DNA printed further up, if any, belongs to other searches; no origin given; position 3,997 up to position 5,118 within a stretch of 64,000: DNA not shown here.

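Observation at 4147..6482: Adjacent NAMPT-like and Prs-like genes: NAD+ salvage or NARP1-type NAD+ reconstitution (anti-defence) module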

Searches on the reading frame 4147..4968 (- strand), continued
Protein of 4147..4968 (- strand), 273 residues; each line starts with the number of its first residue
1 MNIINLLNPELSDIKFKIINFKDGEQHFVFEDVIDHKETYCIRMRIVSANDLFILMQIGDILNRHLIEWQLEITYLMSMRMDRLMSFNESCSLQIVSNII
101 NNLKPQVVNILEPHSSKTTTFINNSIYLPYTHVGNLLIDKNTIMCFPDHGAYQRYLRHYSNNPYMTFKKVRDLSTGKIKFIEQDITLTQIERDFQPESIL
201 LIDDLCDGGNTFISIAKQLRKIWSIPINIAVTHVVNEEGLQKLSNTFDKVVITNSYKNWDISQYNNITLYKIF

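Call 88: fold_search(model_id=the predicted structure, library=pdb)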
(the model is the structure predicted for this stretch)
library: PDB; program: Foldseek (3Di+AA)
matches with E <= 10: 1287; with E <= 0.001: 80
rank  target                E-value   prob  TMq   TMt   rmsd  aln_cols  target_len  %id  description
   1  5t3o_A                5.1e-15  1.00  0.80  0.71   3.3       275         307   16  Crystal structure of the Phosphorybosylpyrophosphate synthetase II from Thermus thermophilus (released 2017-06-14)
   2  8dbe_A                3.8e-14  1.00  0.81  0.71   3.2       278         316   16  Human PRPS1 with ADP; Hexamer (released 2023-02-15)
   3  7xmu_A                3.8e-14  1.00  0.77  0.70   3.3       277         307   17  E.coli phosphoribosylpyrophosphate (PRPP) synthetase type A filament bound with ADP, Pi and R5P (released 2022-06-29)
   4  5mp7_A                4.5e-14  1.00  0.79  0.73   3.7       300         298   15  Crystal structure of phosphoribosylpyrophosphate synthetase from Mycobacterium smegmatis (released 2017-04-26)
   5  6asv_C                4.8e-14  1.00  0.77  0.69   4.0       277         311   18  E. coli PRPP Synthetase (released 2019-01-23)
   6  6nfe_A                5.1e-14  1.00  0.79  0.73   3.2       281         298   16  Crystal Structure of Ribose-phosphate Pyrophosphokinase from Legionella pneumophila with bound AMP, ADP, and Ribose-5- (released 2019-01-02)
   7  4s2u                  5.4e-14  1.00  0.81  0.73   3.5       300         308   18  Crystal structure of the Phosphorybosylpyrophosphate synthetase from E. Coli (released 2016-01-27)
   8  7pn0_B                6.5e-14  1.00  0.78  0.70   3.8       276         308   16  Crystal structure of the Phosphorybosylpyrophosphate synthetase II from Thermus thermophilus at R32 space group (released 2021-09-29)
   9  8dbn_A                6.9e-14  1.00  0.81  0.73   3.2       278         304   16  Human PRPS1-E307A engineered mutation with Phosphate, ATP, and R5P; Hexamer (released 2023-02-15)
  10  6nfe_B                7.7e-14  1.00  0.78  0.71   3.6       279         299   16  Crystal Structure of Ribose-phosphate Pyrophosphokinase from Legionella pneumophila with bound AMP, ADP, and Ribose-5- (released 2019-01-02)
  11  8dbo_A                8.2e-14  1.00  0.81  0.71   3.2       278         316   16  Human PRPS1-E307A engineered mutation with ADP; Hexamer (released 2023-02-15)
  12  7pn0_A                1.0e-13  1.00  0.75  0.66   4.0       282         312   15  Crystal structure of the Phosphorybosylpyrophosphate synthetase II from Thermus thermophilus at R32 space group (released 2021-09-29)
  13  6asv_B                1.2e-13  1.00  0.78  0.71   3.8       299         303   17  E. coli PRPP Synthetase (released 2019-01-23)
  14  1dkr_B                1.2e-13  1.00  0.79  0.71   3.6       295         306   20  CRYSTAL STRUCTURES OF BACILLUS SUBTILIS PHOSPHORIBOSYLPYROPHOSPHATE SYNTHETASE: MOLECULAR BASIS OF ALLOSTERIC INHIBITI (released 2000-04-05)
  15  6asv_A                1.6e-13  1.00  0.75  0.68   3.4       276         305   17  E. coli PRPP Synthetase (released 2019-01-23)
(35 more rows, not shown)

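Call 89: fold_search(model_id=the predicted structure, library=viral)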
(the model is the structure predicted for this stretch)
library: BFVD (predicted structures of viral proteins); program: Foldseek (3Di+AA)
matches with E <= 10: 660; with E <= 0.001: 11
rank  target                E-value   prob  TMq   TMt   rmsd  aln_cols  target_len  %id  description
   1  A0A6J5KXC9            1.7e-21  1.00  0.88  0.84   2.8       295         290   30  PrsA Phosphoribosylpyrophosphate synthetase [uncultured Caudovirales phage]
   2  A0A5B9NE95            4.0e-16  1.00  0.73  0.74   3.5       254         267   25  Phosphoribosylpyrophosphate synthetase [Aeromonas phage 4_4572]
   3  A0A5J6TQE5            8.1e-15  1.00  0.78  0.72   3.2       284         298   23  (no name in the UniProt tables at hand)
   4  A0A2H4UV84            2.3e-14  1.00  0.74  0.29   4.6       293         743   18  ribose-phosphate diphosphokinase [Bodo saltans virus]
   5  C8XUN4                5.4e-14  1.00  0.60  0.32  11.4       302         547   21  Nicotinamide phosphoribosyltransferase [Shigella phage Ag3]
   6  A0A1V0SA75            7.2e-14  1.00  0.82  0.33   2.7       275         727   20  Ribose-phosphate pyrophosphokinase [Catovirus CTV1]
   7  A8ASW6                2.2e-13  1.00  0.72  0.65   4.5       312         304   22  ribose-phosphate diphosphokinase [Listeria phage A511]
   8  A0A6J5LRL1            5.5e-06  1.00  0.48  0.47   7.6       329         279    9  Uncharacterized protein [uncultured Caudovirales phage]
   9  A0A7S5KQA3            6.6e-06  1.00  0.36  0.41  12.2       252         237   13  Phosphoribosyltransferase domain-containing protein [Bacteriophage DSS3_VP1]
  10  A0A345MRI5            3.7e-04  1.00  0.36  0.65   3.2       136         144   19  (no name in the UniProt tables at hand)
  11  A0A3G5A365            4.9e-04  1.00  0.34  0.64   2.8       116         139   16  Ribose-phosphate pyrophosphokinase (Fragment) [Harvfovirus sp.]
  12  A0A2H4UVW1            1.0e-02  0.63  0.18  0.07  13.0       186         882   12  P-loop ATPase/GTPase domain-containing protein [Bodo saltans virus]
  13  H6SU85                1.3e-02  0.30  0.21  0.13  21.5       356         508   10  Radical SAM core domain-containing protein [Campylobacter virus IBB35]
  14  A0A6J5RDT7            1.4e-02  0.30  0.19  0.09  18.5       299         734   10  Glycoside hydrolase, family 5 [uncultured Caudovirales phage]
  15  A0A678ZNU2            2.7e-02  0.99  0.23  0.52   4.0        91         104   22  Uncharacterized protein [Pectobacterium phage Arno18]
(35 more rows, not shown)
